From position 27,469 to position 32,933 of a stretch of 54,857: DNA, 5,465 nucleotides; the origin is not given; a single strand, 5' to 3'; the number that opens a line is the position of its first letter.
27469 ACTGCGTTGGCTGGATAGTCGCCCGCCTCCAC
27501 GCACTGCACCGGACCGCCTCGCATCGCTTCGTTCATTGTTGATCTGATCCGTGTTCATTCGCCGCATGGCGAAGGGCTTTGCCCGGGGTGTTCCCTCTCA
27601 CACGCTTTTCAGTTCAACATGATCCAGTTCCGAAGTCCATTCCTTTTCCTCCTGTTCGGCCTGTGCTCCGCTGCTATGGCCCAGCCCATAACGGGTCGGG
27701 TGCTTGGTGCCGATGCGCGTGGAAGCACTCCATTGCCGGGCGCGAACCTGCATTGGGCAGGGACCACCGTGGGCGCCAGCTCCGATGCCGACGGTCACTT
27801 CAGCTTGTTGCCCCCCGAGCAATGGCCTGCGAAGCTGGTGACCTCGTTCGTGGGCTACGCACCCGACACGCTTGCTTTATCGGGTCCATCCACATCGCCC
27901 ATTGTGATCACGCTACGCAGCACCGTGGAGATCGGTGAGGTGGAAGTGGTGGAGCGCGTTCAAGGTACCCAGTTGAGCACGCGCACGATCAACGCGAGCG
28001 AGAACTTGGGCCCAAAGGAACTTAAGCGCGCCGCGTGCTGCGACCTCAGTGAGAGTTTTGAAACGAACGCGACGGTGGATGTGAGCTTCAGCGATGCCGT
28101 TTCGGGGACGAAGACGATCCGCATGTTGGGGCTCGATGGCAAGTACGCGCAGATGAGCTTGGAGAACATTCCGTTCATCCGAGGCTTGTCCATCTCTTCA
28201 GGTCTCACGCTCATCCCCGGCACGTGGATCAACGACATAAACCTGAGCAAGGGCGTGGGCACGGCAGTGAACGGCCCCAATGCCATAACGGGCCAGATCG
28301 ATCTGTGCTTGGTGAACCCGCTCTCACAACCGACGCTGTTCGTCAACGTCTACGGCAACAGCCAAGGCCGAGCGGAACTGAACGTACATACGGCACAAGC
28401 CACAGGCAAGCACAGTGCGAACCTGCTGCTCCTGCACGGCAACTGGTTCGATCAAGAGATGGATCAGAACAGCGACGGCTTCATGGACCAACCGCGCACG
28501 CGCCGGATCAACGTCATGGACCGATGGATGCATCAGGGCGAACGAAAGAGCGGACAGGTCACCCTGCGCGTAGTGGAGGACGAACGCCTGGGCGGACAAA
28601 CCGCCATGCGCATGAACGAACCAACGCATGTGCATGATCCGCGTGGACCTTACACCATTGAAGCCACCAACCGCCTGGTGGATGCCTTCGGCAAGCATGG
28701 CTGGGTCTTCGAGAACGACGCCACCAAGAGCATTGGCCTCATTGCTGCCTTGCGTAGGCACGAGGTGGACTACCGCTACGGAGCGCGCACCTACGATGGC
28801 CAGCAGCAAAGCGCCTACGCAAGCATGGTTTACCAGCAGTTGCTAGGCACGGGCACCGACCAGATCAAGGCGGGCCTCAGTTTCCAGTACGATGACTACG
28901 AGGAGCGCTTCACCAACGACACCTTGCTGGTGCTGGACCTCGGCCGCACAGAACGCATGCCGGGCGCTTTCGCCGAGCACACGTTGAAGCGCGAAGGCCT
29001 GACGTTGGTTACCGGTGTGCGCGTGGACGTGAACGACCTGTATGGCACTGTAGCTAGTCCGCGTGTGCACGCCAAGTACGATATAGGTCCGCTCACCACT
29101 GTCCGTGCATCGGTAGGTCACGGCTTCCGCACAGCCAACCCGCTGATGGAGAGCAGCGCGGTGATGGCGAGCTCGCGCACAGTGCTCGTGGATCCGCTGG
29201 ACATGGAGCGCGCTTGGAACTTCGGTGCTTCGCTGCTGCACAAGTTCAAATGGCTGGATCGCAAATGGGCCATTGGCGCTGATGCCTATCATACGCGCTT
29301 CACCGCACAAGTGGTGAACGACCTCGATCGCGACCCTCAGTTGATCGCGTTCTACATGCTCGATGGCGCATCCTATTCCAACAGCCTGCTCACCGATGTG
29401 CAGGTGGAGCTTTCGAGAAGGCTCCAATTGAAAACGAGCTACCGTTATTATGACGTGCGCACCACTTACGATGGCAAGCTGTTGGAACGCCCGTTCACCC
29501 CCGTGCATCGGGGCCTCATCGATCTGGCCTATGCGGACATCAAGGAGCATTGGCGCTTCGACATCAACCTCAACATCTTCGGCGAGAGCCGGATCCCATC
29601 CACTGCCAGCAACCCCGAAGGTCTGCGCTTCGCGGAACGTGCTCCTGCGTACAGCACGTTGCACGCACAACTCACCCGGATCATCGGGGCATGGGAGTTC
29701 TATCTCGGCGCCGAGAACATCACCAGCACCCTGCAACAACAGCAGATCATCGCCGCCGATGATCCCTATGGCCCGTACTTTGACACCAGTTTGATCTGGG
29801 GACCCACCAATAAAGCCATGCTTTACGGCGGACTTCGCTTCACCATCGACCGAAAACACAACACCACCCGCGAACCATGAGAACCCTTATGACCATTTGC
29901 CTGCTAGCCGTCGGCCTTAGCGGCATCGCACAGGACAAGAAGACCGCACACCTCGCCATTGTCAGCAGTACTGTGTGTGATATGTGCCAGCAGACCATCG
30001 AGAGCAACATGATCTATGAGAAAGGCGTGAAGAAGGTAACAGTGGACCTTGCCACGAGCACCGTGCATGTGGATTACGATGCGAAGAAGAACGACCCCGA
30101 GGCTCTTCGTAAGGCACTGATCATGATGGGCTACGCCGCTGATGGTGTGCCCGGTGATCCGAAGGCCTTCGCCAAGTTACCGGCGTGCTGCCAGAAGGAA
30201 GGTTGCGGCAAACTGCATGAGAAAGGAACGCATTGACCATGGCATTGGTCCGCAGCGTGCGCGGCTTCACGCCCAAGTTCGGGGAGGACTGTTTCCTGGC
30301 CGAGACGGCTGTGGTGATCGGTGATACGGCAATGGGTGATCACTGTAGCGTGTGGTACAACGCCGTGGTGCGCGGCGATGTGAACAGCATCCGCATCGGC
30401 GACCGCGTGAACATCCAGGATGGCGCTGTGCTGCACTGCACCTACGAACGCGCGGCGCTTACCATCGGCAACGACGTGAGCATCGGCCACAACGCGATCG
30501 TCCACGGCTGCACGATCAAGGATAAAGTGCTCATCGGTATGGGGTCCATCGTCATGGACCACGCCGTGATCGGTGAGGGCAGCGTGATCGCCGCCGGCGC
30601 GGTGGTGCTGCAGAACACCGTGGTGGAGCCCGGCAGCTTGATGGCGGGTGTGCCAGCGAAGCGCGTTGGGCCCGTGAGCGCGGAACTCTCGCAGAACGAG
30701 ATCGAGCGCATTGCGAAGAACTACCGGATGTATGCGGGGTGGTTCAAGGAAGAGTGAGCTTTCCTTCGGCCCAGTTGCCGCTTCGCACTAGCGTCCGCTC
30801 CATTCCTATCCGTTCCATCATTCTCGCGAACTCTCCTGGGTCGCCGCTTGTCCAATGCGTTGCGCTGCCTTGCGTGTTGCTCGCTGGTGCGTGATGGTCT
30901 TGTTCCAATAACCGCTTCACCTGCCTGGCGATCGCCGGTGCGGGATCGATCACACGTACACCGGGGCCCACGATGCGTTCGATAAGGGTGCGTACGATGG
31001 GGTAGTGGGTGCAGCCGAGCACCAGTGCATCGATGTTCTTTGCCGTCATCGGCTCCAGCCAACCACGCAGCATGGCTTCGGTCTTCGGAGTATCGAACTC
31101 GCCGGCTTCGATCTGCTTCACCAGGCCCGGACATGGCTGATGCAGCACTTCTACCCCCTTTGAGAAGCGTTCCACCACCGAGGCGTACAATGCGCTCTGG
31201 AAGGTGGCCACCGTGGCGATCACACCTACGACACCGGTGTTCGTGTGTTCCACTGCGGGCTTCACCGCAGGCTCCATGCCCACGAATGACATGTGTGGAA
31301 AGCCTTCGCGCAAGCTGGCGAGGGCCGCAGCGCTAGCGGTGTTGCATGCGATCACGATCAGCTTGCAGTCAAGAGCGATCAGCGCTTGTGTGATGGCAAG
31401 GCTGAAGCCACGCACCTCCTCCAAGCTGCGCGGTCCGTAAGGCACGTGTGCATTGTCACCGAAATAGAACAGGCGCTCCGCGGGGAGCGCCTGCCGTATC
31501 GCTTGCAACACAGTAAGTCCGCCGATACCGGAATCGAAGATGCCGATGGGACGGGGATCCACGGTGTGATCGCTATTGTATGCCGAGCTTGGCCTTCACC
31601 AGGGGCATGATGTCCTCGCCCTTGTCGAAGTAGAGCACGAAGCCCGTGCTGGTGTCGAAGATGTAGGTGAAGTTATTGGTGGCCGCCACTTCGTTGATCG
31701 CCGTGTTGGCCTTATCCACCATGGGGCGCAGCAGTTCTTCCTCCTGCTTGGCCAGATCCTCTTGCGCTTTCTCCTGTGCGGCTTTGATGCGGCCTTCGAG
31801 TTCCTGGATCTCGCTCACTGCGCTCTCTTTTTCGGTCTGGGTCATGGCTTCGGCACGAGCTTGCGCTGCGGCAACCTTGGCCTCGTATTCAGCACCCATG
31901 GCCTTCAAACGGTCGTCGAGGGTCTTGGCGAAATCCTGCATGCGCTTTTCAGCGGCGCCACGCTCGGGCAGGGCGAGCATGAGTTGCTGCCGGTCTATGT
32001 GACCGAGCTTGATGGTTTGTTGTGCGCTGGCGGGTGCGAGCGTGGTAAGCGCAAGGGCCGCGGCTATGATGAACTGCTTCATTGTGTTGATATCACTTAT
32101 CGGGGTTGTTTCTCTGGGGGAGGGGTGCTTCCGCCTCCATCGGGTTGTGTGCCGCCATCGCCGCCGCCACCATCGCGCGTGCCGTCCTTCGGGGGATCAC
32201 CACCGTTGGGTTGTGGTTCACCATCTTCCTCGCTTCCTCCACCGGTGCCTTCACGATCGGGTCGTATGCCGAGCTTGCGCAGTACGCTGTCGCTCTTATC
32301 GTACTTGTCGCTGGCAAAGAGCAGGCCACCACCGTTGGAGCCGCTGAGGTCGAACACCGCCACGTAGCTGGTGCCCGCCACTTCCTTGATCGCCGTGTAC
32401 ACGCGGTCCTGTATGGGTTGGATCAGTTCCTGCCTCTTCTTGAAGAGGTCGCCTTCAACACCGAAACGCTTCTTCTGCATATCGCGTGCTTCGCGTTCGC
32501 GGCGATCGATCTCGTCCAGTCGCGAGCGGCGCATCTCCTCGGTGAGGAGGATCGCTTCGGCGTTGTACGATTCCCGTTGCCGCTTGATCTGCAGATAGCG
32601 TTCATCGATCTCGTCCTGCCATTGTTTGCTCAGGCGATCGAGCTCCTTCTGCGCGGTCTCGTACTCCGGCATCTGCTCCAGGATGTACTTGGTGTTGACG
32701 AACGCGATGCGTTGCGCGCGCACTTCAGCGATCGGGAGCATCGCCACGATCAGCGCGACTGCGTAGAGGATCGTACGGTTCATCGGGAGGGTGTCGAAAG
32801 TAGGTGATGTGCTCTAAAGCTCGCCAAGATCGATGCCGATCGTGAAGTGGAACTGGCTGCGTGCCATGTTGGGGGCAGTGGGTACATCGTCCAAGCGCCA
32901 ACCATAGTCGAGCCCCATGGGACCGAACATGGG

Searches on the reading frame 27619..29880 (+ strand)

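Call 48: search_protein_families(library=pfam, proteins=[window:27619-29880:+], max_evalue=0.001)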
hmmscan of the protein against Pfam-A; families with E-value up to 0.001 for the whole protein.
window:27619-29880:+ (753 aa): 3 families
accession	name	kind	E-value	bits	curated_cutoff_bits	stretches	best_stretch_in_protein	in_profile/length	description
PF00593.30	TonB_dep_Rec_b-barrel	-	3.3e-20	73.8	27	1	382-701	103-436/436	TonB dependent receptor-like, beta-barrel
PF13715.12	CarbopepD_reg_2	-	5.5e-12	46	32.2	1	24-110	1-88/88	CarboxypepD_reg-like domain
PF13620.12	CarboxypepD_reg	-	3.8e-06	27.6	32.3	1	24-99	2-81/82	Carboxypeptidase regulatory-like domain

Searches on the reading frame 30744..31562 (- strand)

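Call 48: search_protein_families(library=pfam, proteins=[window:30744-31562:-], max_evalue=0.001)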
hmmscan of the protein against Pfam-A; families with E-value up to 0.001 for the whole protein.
window:30744-31562:- (272 aa): 1 family
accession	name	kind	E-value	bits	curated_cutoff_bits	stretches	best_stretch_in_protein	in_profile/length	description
PF01177.27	Asp_Glu_race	-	1.1e-24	87.8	31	1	15-214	9-210/211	Asp/Glu/Hydantoin racemase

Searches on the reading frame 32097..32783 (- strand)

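Call 48: search_protein_families(library=pfam, proteins=[window:32097-32783:-], max_evalue=0.001)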
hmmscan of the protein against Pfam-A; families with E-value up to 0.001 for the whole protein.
window:32097-32783:- (228 aa): 1 family
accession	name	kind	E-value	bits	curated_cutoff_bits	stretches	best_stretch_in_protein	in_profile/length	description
PF03938.19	OmpH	-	9.5e-33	113.8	32.4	1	25-171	1-141/141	Outer membrane protein (OmpH-like)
